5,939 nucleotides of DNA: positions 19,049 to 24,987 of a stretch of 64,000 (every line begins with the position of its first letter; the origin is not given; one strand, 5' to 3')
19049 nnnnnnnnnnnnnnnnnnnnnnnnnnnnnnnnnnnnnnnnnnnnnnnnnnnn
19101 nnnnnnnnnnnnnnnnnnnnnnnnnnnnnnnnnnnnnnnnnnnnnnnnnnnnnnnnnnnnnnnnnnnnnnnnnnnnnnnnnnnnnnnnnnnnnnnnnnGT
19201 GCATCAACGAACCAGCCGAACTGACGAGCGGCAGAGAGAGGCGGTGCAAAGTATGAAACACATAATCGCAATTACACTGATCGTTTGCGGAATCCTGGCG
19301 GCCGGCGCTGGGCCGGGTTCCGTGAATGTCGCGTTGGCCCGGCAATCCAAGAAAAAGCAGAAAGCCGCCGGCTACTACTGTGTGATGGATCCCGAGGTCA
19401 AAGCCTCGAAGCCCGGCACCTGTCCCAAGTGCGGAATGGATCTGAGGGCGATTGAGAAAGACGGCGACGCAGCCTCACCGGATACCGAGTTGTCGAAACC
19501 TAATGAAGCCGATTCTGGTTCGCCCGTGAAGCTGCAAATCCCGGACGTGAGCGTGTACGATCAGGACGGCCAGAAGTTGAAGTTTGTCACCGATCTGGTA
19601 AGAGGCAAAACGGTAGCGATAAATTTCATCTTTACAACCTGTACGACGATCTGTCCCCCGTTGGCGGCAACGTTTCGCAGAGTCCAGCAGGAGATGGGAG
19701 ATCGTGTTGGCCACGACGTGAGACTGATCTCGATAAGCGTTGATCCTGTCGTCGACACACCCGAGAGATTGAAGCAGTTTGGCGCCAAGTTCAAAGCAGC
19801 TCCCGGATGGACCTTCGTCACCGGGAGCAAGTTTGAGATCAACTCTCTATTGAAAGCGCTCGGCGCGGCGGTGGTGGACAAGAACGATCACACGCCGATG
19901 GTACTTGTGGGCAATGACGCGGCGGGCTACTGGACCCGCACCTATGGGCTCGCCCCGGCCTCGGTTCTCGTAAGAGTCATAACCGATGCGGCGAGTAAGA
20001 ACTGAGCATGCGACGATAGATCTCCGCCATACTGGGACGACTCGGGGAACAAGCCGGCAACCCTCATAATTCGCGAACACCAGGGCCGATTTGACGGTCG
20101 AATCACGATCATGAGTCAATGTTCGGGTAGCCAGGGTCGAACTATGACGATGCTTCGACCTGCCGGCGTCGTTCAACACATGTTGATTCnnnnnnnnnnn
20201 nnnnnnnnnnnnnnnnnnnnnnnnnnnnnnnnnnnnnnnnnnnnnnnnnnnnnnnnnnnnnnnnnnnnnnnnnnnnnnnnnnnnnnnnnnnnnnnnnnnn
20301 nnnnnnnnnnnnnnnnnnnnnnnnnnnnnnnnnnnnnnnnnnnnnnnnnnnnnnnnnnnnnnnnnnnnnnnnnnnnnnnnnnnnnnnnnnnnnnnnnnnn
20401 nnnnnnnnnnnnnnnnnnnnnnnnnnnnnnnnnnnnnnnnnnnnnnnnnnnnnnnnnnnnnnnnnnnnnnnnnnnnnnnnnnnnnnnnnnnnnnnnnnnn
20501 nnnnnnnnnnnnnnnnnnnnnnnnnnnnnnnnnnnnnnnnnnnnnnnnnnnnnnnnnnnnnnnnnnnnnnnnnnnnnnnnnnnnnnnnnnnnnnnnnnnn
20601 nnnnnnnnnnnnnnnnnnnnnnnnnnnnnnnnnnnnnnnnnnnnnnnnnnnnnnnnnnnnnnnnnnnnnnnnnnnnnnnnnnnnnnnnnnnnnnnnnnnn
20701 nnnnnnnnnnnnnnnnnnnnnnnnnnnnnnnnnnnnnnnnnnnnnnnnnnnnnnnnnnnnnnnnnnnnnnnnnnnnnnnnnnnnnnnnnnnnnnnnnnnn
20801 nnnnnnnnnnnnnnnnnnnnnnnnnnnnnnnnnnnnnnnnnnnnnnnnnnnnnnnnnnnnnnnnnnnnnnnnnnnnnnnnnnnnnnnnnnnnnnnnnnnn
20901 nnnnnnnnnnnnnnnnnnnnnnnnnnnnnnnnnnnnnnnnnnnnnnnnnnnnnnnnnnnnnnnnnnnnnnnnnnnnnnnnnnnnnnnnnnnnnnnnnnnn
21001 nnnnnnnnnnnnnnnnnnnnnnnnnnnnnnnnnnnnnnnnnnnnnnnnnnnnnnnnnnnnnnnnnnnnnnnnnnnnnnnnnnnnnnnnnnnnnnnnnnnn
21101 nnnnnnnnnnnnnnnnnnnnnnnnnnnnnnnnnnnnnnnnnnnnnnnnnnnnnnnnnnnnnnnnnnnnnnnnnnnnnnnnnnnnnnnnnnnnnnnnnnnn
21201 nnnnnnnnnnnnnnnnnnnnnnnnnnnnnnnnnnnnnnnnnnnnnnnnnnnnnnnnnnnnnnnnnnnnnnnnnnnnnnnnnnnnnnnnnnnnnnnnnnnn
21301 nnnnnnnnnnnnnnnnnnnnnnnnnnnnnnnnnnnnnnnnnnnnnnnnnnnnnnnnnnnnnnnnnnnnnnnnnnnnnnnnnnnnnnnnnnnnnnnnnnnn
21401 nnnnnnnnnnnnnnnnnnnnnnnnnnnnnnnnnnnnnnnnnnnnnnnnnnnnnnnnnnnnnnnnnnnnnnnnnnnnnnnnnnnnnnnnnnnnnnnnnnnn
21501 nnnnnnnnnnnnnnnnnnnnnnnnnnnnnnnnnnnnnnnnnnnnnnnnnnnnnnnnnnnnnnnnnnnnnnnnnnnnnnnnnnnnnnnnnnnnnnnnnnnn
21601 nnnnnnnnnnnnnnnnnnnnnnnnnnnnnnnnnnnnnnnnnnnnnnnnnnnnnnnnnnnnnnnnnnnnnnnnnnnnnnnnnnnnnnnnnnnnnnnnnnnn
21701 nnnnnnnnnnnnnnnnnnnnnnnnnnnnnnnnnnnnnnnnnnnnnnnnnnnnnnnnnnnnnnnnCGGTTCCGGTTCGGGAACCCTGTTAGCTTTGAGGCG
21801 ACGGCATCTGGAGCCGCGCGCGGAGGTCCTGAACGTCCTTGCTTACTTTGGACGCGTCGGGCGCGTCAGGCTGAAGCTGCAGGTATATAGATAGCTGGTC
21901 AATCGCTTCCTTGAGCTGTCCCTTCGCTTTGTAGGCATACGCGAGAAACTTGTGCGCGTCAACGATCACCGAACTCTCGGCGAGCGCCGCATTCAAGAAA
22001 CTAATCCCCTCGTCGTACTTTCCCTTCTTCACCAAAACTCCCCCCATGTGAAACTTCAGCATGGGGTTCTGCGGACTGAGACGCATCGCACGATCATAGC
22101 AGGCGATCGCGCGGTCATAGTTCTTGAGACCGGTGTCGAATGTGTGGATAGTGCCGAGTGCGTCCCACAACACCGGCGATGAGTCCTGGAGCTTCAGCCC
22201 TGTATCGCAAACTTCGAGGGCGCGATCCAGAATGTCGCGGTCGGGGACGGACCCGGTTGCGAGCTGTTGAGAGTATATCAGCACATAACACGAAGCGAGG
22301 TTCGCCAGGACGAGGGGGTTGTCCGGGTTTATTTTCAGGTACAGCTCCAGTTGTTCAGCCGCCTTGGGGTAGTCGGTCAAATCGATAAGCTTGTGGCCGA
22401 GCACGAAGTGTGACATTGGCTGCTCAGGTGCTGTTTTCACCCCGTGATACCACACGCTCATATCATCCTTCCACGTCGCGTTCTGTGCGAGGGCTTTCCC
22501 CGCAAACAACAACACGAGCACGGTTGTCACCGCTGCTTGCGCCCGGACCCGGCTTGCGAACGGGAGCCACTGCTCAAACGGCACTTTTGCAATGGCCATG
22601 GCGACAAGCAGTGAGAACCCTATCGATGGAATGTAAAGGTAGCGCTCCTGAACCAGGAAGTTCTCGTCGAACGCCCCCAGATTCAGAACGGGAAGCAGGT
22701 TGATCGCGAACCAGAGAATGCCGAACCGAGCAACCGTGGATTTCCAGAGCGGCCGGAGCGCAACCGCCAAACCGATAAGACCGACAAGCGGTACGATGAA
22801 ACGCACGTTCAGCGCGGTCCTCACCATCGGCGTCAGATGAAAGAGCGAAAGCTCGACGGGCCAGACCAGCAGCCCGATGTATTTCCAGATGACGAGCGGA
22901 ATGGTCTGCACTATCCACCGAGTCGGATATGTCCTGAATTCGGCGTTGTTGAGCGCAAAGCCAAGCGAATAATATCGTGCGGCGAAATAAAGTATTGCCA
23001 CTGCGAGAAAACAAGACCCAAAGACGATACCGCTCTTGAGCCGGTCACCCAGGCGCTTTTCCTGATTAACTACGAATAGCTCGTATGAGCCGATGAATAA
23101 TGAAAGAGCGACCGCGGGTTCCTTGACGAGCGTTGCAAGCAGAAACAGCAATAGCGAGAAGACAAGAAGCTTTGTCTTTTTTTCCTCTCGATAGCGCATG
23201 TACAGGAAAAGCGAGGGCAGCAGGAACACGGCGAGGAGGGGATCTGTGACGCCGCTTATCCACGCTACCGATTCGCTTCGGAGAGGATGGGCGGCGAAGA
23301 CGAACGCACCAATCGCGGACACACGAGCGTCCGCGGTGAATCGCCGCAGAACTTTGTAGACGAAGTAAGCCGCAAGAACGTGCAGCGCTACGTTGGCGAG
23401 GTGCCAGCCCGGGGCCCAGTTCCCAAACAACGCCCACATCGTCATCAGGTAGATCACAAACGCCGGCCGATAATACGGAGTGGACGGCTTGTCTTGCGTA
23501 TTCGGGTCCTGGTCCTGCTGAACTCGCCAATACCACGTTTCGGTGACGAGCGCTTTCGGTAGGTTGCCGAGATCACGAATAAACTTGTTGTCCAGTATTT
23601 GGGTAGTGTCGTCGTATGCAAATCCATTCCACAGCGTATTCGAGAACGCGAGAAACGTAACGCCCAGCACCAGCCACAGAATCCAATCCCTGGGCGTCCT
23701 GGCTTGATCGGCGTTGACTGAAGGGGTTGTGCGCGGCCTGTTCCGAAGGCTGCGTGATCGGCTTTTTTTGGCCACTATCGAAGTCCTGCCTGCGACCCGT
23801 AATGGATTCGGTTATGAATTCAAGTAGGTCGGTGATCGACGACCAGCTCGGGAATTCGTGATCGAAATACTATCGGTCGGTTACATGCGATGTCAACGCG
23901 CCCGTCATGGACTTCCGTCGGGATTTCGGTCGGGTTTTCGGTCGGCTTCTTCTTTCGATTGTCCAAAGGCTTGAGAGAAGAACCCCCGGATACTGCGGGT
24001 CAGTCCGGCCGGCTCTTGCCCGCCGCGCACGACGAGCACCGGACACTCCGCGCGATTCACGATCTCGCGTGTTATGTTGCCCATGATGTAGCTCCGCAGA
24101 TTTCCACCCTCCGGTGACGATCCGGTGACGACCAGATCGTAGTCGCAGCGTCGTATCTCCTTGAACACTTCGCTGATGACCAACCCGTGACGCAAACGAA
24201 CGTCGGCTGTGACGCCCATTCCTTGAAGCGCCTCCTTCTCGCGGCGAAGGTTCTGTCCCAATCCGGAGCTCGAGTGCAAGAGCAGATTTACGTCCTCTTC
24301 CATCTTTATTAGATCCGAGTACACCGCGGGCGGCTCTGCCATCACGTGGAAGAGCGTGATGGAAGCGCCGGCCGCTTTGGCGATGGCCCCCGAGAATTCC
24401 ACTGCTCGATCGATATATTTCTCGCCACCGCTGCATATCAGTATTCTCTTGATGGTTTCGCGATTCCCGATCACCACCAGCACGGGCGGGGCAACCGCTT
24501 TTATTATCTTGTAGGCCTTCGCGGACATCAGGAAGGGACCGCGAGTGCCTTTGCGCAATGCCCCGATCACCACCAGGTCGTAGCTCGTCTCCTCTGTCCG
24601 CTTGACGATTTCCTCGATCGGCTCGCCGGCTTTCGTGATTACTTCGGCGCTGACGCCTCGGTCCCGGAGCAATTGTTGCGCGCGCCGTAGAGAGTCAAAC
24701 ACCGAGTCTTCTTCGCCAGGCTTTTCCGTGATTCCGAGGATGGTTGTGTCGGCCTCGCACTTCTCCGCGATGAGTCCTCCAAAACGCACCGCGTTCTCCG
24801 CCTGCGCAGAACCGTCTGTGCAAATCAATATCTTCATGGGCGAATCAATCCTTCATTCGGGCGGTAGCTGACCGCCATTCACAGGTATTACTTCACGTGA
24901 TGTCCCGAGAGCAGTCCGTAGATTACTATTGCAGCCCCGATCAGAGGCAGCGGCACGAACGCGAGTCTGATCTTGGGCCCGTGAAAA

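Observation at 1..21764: Candidate sigma54-controlled giant extracellular copper-oxidase system with its own copper-centre assembly and disulfide maturation module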

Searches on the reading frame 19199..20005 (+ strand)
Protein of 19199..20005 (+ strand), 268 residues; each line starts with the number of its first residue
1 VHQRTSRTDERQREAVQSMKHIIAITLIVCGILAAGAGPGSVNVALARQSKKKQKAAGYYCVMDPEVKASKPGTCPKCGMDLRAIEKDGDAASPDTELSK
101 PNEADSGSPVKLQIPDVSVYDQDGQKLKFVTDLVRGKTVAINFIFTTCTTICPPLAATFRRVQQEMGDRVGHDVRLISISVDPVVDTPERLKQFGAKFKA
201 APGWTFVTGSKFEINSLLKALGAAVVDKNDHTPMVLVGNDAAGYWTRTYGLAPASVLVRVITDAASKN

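Call 4: search_protein_families(library=pfam, proteins=[window:19199-20005:+], max_evalue=0.01)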
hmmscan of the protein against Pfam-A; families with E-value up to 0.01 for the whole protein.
window:19199-20005:+ (268 aa): 3 families
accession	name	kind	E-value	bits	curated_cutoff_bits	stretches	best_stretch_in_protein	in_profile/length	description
PF02630.20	SCO1-SenC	-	5.8e-18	65.6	22.8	1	120-231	7-112/134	SCO1/SenC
PF19335.5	HMBD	-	5.2e-09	36.3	23.6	1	59-83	2-26/28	Heavy metal binding domain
PF00578.27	AhpC-TSA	-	2.8e-05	24.5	26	1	113-194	4-76/124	AhpC/TSA family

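Call 6: search_protein_families(library=ncbifam, proteins=[window:19199-20005:+], max_evalue=0.1)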
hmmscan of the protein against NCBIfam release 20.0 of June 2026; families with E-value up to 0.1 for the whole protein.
window:19199-20005:+ (268 aa): 4 families
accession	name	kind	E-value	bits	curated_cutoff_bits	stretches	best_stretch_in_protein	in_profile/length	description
NF007303.0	PRK09783.1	subfamily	0.0027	16.2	390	1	21-88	8-79/414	copper/silver efflux system membrane fusion protein CusB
NF033497.1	rubre_like_arch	subfamily_domain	0.0094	15.6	32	1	68-85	12-29/34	rubrerythrin-like domain-containing protein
NF001669.0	PRK00432.1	equivalog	0.043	13.8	54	1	48-80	3-34/58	30S ribosomal protein S27ae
NF038314.1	epimerase_MslH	equivalog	0.064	11.6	700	1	155-208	177-230/439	lasso peptide C-terminal Trp epimerase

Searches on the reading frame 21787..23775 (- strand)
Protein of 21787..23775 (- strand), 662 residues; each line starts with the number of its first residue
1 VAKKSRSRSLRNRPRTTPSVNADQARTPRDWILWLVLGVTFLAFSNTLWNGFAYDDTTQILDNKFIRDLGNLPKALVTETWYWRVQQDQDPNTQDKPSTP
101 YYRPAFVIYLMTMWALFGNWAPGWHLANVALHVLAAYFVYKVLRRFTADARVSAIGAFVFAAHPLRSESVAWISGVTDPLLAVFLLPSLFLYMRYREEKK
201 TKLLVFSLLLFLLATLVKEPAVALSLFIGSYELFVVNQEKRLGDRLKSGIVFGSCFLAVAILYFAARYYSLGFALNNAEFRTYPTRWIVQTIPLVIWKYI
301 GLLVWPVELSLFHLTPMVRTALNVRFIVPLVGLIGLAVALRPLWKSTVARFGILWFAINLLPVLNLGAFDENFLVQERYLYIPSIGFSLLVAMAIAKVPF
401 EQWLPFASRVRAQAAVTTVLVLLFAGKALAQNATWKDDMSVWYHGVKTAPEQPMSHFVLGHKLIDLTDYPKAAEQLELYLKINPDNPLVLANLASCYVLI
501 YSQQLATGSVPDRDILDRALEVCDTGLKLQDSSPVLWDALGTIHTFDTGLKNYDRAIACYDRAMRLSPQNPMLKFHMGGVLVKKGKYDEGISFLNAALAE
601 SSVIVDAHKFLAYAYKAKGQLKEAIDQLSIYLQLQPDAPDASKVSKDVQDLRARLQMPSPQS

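Call 5: search_protein_families(library=pfam, proteins=[window:21787-23775:-], max_evalue=0.01)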
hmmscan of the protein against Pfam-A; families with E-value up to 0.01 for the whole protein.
window:21787-23775:- (662 aa): 16 families
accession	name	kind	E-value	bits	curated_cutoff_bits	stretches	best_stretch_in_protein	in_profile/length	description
PF07719.23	TPR_2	-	1.1e-15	56.8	27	1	550-570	14-34/34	Tetratricopeptide repeat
PF13428.12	TPR_14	-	2.2e-13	49.9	23.5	0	606-641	2-37/44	Tetratricopeptide repeat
PF14559.12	TPR_19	-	6e-13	49.4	25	2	551-600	5-54/68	Tetratricopeptide repeat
PF13432.12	TPR_16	-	3.9e-11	43.6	32.7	2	552-601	12-61/65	Tetratricopeptide repeat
PF13371.12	TPR_9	-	1.5e-10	41.3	35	0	551-602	9-60/73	Tetratricopeptide repeat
PF13414.12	TPR_11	-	2.4e-10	40.4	26.8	1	552-585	9-42/42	TPR repeat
PF00515.34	TPR_1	-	3.1e-10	39.8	27.8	1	550-570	14-34/34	Tetratricopeptide repeat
PF13181.12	TPR_8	-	2.2e-09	37.2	25.7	0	550-570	14-34/34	Tetratricopeptide repeat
PF23914.1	TPR_CcmH_CycH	-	8.2e-08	32.7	42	1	531-637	47-153/158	Cytochrome c-type biogenesis protein H TPR domain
PF13431.12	TPR_17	-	3.5e-07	30.4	24.4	0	479-498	5-24/34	Tetratricopeptide repeat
PF13424.12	TPR_12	-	1.2e-05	25.8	30.1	0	576-625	8-58/77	Tetratricopeptide repeat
PF12895.13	ANAPC3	-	1.3e-05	25.8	27.2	1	551-628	3-79/82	Anaphase-promoting complex, cyclosome, subunit 3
PF13176.12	TPR_7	-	0.00025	21.3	27.9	0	537-569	2-31/36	Tetratricopeptide repeat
PF25062.1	ARM_TT21_N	-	0.0019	18.4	40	1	553-628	10-85/222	Tetratricopeptide repeat protein 21 N-terminal ARM repeat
PF20308.4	TPR-S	-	0.0076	17.3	27.6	0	552-619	1-65/102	Tetratricopeptide Repeats-Sensor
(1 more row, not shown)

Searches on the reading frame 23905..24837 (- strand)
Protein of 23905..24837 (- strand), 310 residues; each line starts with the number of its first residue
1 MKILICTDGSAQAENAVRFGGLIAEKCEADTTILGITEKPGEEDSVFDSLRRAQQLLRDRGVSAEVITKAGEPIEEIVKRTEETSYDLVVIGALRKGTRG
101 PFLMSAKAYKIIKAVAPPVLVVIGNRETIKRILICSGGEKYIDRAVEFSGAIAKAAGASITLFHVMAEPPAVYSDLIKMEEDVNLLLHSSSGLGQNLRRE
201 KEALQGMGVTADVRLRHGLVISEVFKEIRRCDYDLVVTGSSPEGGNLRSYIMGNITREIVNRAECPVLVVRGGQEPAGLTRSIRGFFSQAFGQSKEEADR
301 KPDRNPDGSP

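Call 5: search_protein_families(library=pfam, proteins=[window:23905-24837:-], max_evalue=0.01)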
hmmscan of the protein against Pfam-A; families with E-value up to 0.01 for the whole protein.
window:23905-24837:- (310 aa): 2 families
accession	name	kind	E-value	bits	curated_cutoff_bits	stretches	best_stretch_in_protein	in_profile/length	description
PF00582.32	Usp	-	7.6e-34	117.7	24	2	129-271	2-141/141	Universal stress protein family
PF02310.24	B12-binding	-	0.004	17.4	32.1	0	55-125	22-88/121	B12 binding domain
